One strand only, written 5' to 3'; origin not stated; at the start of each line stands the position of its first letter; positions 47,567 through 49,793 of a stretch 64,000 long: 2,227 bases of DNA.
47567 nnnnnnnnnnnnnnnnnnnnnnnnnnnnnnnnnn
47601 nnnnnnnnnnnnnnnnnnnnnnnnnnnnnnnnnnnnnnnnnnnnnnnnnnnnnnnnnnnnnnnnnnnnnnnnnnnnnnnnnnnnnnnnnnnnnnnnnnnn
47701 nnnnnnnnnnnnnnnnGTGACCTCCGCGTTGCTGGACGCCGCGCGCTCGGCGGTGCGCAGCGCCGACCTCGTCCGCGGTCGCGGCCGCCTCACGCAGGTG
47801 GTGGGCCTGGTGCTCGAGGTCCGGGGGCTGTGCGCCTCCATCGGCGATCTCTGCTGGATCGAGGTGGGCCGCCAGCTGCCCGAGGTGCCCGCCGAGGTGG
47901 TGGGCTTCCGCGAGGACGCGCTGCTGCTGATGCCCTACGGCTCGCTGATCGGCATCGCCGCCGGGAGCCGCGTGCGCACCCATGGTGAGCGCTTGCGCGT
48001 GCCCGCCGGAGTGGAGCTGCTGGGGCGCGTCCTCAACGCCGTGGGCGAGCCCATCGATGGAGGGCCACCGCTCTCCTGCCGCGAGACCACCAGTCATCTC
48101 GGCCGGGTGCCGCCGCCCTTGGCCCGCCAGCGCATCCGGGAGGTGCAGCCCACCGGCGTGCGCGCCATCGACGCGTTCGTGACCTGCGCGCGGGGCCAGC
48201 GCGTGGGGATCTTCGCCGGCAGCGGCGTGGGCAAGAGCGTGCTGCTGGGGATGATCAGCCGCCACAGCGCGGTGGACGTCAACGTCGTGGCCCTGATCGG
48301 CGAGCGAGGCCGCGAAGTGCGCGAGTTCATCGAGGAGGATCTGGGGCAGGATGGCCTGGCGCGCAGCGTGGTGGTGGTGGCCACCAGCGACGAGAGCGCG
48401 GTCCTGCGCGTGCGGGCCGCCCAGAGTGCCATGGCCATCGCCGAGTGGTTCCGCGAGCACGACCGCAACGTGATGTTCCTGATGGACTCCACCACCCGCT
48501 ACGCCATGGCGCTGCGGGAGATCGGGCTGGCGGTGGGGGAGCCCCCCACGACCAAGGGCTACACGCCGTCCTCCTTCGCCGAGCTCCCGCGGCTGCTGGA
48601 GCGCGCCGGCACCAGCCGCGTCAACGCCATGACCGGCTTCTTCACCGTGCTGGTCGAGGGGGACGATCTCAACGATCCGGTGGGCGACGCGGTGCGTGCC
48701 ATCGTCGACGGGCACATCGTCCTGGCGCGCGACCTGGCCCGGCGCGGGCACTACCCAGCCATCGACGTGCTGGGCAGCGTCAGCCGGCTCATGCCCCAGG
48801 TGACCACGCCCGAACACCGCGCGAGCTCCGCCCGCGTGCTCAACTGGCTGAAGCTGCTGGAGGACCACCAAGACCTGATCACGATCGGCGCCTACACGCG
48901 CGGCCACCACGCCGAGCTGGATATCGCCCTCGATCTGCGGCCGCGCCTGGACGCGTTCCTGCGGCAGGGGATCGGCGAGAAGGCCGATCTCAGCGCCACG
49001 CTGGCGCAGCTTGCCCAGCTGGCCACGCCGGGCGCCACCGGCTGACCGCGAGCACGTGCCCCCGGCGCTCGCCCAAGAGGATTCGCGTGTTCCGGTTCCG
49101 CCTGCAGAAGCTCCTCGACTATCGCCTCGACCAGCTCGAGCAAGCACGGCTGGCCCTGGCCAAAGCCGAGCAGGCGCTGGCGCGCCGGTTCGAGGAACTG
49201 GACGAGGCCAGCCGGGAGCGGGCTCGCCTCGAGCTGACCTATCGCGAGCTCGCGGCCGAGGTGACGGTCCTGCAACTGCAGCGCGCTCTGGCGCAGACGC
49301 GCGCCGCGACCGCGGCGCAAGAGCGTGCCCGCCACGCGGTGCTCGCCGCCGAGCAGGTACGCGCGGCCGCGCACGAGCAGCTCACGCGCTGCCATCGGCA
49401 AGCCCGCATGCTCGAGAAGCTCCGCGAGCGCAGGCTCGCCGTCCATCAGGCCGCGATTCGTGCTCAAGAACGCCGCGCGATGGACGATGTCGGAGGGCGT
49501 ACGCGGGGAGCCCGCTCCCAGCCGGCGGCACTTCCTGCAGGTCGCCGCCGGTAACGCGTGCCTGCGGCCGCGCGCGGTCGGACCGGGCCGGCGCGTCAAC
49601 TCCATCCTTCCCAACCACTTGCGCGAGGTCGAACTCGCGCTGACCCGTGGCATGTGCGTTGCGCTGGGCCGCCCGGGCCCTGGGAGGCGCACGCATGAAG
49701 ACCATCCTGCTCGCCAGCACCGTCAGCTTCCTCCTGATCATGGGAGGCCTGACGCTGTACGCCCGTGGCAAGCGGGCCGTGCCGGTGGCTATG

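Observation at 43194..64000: Bacillus-like fla/che gene order in a diderm, sigma-54-using, high-GC organism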

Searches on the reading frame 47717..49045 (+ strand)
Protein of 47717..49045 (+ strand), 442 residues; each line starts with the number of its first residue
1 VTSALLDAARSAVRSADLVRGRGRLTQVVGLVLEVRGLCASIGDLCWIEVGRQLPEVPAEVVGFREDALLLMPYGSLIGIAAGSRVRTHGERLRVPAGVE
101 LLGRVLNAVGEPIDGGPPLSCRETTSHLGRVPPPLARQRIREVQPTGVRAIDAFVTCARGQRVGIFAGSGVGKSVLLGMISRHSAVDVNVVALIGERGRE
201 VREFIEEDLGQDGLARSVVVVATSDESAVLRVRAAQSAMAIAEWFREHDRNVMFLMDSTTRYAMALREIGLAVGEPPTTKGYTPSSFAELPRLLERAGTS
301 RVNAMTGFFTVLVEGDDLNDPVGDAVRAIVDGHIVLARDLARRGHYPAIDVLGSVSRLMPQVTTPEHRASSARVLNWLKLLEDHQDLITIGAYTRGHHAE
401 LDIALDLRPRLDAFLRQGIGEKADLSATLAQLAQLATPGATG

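Call 18: find_related_loci(query=window:47717-49045:+, collection=genome_contigs, flank=10000)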
Query window:47717-49045:+ (442 aa) in genome_contigs; peptide patterns used: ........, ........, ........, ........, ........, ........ (x = any residue, [..] = any of these).
600 stretches matched a pattern (row limit reached: there are more); 501 encode a relative of the query (tblastn E <= 1e-3); the best 80 are kept; 80 distinct loci.
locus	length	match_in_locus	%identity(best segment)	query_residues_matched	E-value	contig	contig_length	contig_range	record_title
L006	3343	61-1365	55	1-435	1e-152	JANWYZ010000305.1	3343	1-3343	MAG: bacterium isolate SKYG83 NODE_305_length_3343_cov_2.770055, whole genome shotgun sequence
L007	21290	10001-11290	56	6-435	2e-146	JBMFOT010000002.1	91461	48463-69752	MAG: Armatimonadota bacterium isolate KM4338-44 NODE_2_length_91461_cov_4.205353, whole genome shotgun sequence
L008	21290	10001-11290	56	6-435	1e-144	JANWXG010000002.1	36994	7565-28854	MAG: bacterium isolate SKYG40 NODE_2_length_36994_cov_9.944362, whole genome shotgun sequence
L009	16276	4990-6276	51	7-435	6e-143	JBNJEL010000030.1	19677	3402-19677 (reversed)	MAG: Bacillota bacterium isolate Y23_14dBSd3.bin.85 NODE_1730_length_19677_cov_5.793799, whole genome shotgun sequence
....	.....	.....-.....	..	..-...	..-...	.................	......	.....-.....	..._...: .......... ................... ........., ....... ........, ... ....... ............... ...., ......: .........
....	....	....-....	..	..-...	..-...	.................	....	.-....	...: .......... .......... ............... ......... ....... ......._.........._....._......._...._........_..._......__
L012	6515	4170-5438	50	13-435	1e-142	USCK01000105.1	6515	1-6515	uncultured bacterium isolate UMGS1585 genome assembly, contig: NODE_1514_length_6515_cov_2.02105, whole genome shotgun s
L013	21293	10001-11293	54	6-438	2e-141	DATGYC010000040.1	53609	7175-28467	MAG TPA_asm: Symbiobacteriaceae bacterium isolate SMAG_U10625 k141_127817, whole genome shotgun sequence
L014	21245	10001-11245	50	6-421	1e-140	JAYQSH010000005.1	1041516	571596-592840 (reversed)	MAG: bacterium isolate SD3109_NP_metabta_bins_sspec.tsv.297 contig_20777_pilon, whole genome shotgun sequence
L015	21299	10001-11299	50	8-439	2e-139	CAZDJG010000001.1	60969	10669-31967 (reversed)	MAG TPA_asm: uncultured Ruminococcus sp. isolate SRP222994_co1_529 genome assembly, contig: NODE_741_length_60969_cov_13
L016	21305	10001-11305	50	3-435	6e-139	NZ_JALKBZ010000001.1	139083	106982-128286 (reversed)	Fuchsiella alkaliacetigena strain Z-7100 Falka_1, whole genome shotgun sequence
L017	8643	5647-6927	55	11-439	5e-139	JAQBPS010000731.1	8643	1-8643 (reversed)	MAG: Bacillota bacterium isolate RYN_353 scaffold_2300635, whole genome shotgun sequence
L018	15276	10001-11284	56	16-437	7e-138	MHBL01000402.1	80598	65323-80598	MAG: Lentisphaerae bacterium RIFOXYA12_64_32 RifOxyA12_Lentisphaerae_64_32_updatedv2_460, whole genome shotgun sequence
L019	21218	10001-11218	51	37-442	3e-137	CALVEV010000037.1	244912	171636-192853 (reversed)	MAG: Candidatus Gastranaerophilales bacterium isolate E05__bin101 genome assembly, contig: E05__k127_9474757, whole geno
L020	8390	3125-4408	51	10-436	2e-136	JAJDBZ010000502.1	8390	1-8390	MAG: Candidatus Omnitrophota bacterium isolate OFTM149 OFTM149_501, whole genome shotgun sequence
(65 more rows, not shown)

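Call 66: find_homologous_proteins(query=window:47717-49045:+, max_evalue=1e-120)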
Query window:47717-49045:+ (442 aa): 6534 proteins with E <= 1e-120 among 8000 candidates; the best 120 are listed.
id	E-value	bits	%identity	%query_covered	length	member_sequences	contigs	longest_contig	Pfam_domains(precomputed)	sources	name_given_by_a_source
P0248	5.2e-283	956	100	100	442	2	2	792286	PF18269.7,PF02874.30,PF00006.32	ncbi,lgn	-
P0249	1.5e-218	744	79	95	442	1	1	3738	PF18269.7,PF02874.30,PF00006.32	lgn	-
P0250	6.8e-190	650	70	100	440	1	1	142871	PF18269.7,PF02874.30,PF00006.32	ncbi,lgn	-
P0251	8.0e-189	646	71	98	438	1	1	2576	PF18269.7,PF02874.30,PF00006.32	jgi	jgi:FliI/YscN family ATPase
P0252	4.4e-185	634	70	96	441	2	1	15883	PF18269.7,PF02874.30,PF00006.32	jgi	jgi:flagellum-specific ATP synthase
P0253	2.7e-182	625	69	97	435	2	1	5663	PF18269.7,PF02874.30,PF00006.32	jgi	-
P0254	1.3e-181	622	67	99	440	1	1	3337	PF18269.7,PF02874.30,PF00006.32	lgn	-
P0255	8.7e-181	620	67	98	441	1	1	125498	PF18269.7,PF02874.30,PF00006.32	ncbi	-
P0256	1.6e-179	615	69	91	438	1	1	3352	PF18269.7,PF02874.30,PF00006.32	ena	-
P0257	2.4e-179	615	69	94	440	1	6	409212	PF18269.7,PF02874.30,PF00006.32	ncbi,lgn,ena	-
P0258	5.4e-177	607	67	98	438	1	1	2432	PF18269.7,PF02874.30,PF00006.32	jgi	jgi:FliI/YscN family ATPase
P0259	1.8e-176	605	65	99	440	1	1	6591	PF18269.7,PF00006.32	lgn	-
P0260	9.8e-176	603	66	99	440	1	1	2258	PF18269.7,PF02874.30,PF00006.32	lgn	-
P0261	1.3e-175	602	66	95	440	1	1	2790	PF18269.7,PF00006.32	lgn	-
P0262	2.3e-175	602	66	99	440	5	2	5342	PF18269.7,PF02874.30,PF00006.32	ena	-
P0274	3.3e-160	552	62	99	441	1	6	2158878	PF18269.7,PF00006.32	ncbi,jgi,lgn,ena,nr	ncbi:MAG TPA: FliI/YscN family ATPase [Candidatus Krumholzibacteria bacterium]|nr:FliI/YscN family A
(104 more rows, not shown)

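Call 67: find_encoding_contigs(protein=P0250, flank=10000, max_places=1)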
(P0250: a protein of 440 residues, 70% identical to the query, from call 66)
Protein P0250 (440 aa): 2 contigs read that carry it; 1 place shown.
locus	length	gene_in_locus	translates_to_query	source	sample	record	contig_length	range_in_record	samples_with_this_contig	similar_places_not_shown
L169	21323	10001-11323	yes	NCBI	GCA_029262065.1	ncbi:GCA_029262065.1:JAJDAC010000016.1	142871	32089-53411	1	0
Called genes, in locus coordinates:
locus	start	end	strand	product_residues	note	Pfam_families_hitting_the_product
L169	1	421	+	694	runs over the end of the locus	PF00512:HisKA, PF02518:HATPase_c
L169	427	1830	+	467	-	PF00072:Response_reg, PF00004:AAA (faint), PF00158:Sigma54_activat, PF14532:Sigma54_activ_2, PF25601:AAA_lid_14, PF02954:HTH_8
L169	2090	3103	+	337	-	-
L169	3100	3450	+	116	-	-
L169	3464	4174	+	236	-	PF02518:HATPase_c, PF13581:HATPase_c_2 (weak)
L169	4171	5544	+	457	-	PF00072:Response_reg, PF00004:AAA (faint), PF00158:Sigma54_activat, PF14532:Sigma54_activ_2, PF07728:AAA_5, PF25601:AAA_lid_14, PF02954:HTH_8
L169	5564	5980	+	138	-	-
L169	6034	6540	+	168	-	PF00460:Flg_bb_rod (weak), PF06429:Flg_bbr_C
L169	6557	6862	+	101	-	PF02049:FliE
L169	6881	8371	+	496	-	PF01514:YscJ_FliF, PF08345:YscJ_FliF_C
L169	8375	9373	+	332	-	PF03448:MgtE_N (faint), PF14841:FliG_M (weak), PF14842:FliG_N, PF14841:FliG_M, PF01706:FliG_C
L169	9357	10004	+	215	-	PF02108:FliH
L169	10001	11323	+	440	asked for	PF02874:ATP-synt_ab_N, PF00006:ATP-synt_ab, PF18269:T3SS_ATPase_C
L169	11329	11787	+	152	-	PF02050:FliJ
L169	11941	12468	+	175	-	PF03448:MgtE_N (weak)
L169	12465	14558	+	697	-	PF02120:Flg_hook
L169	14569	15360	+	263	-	PF03963:FlgD, PF13860:FlgD_ig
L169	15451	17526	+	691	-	PF00460:Flg_bb_rod (weak), PF22692:LlgE_F_G_D1, PF07559:FlgE_D2, PF06429:Flg_bbr_C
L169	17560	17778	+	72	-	PF06289:FlbD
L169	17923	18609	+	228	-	PF01618:MotA_ExbB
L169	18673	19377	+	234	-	PF13677:MotB_plug, PF00691:OmpA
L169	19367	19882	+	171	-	PF03748:FliL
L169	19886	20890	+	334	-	PF02154:FliM, PF01052:FliMN_C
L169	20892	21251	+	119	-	PF01052:FliMN_C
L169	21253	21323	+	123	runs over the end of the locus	-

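Call 68: find_encoding_contigs(protein=P0274, flank=10000, max_places=1)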
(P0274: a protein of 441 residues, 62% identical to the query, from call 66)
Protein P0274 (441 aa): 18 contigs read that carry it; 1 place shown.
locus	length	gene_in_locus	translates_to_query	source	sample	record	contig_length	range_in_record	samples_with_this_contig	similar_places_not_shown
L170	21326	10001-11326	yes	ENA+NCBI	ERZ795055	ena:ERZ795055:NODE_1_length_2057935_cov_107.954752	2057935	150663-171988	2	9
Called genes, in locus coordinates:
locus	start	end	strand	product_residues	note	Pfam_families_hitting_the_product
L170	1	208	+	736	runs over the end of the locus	PF00512:HisKA, PF02518:HATPase_c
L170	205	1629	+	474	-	PF00072:Response_reg, PF00158:Sigma54_activat, PF14532:Sigma54_activ_2, PF07728:AAA_5 (faint), PF25601:AAA_lid_14, PF02954:HTH_8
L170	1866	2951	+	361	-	-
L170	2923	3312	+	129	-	-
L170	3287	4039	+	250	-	PF02518:HATPase_c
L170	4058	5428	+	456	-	PF00072:Response_reg, PF00158:Sigma54_activat, PF14532:Sigma54_activ_2, PF07728:AAA_5, PF25601:AAA_lid_14, PF02954:HTH_8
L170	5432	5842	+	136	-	-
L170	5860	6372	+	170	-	PF00460:Flg_bb_rod (weak), PF06429:Flg_bbr_C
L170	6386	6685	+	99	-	PF02049:FliE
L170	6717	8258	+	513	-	PF01514:YscJ_FliF, PF08345:YscJ_FliF_C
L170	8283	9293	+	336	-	PF03448:MgtE_N (faint), PF14842:FliG_N, PF14841:FliG_M, PF01706:FliG_C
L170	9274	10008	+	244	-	PF02108:FliH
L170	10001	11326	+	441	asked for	PF00006:ATP-synt_ab, PF18269:T3SS_ATPase_C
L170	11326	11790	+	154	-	PF02050:FliJ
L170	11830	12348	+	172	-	PF03448:MgtE_N (weak)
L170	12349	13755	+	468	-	PF02120:Flg_hook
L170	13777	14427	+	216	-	PF03963:FlgD, PF13860:FlgD_ig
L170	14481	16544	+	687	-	PF00460:Flg_bb_rod, PF22692:LlgE_F_G_D1 (weak), PF07559:FlgE_D2, PF06429:Flg_bbr_C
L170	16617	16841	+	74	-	PF06289:FlbD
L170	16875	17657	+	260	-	PF01618:MotA_ExbB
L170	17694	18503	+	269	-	PF13677:MotB_plug, PF00691:OmpA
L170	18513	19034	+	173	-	PF03748:FliL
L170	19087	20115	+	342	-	PF02154:FliM, PF01052:FliMN_C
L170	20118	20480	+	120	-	PF28396:SepQ_C (weak), PF01052:FliMN_C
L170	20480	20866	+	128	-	-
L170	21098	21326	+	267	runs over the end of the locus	PF00813:FliP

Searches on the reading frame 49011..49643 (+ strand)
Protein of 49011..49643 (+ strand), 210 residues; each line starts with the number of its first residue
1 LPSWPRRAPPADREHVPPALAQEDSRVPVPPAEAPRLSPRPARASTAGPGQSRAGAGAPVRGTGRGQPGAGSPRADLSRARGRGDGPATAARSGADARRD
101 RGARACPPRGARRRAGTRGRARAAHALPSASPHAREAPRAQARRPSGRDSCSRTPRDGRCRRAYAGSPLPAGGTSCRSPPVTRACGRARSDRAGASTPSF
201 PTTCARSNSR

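Call 4: search_protein_families(library=pfam, proteins=[window:49011-49643:+], max_evalue=0.01)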
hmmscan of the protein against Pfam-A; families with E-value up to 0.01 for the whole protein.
window:49011-49643:+ (210 aa): 0 families

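Call 11: search_protein_families(library=ncbifam, proteins=[window:49011-49643:+], max_evalue=1)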
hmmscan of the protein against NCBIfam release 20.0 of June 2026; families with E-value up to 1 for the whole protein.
window:49011-49643:+ (210 aa): 0 families

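Call 16: search_protein_families(library=pfam, proteins=[window:49011-49643:+], max_evalue=5)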
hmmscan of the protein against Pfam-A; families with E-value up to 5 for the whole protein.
window:49011-49643:+ (210 aa): 0 families

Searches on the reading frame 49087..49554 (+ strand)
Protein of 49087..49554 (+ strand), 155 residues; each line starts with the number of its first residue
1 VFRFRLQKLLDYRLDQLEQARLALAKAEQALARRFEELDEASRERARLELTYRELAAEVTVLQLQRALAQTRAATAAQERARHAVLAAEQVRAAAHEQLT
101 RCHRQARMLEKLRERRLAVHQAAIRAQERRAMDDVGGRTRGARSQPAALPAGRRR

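Call 34: search_protein_families(library=pfam, proteins=[window:49087-49554:+], max_evalue=0.01)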
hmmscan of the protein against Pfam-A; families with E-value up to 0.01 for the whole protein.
window:49087-49554:+ (155 aa): 1 family
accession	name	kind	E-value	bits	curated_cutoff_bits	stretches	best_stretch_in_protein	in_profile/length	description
PF02050.21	FliJ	-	2.1e-07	31.7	28.4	1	18-136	1-119/123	Flagellar FliJ protein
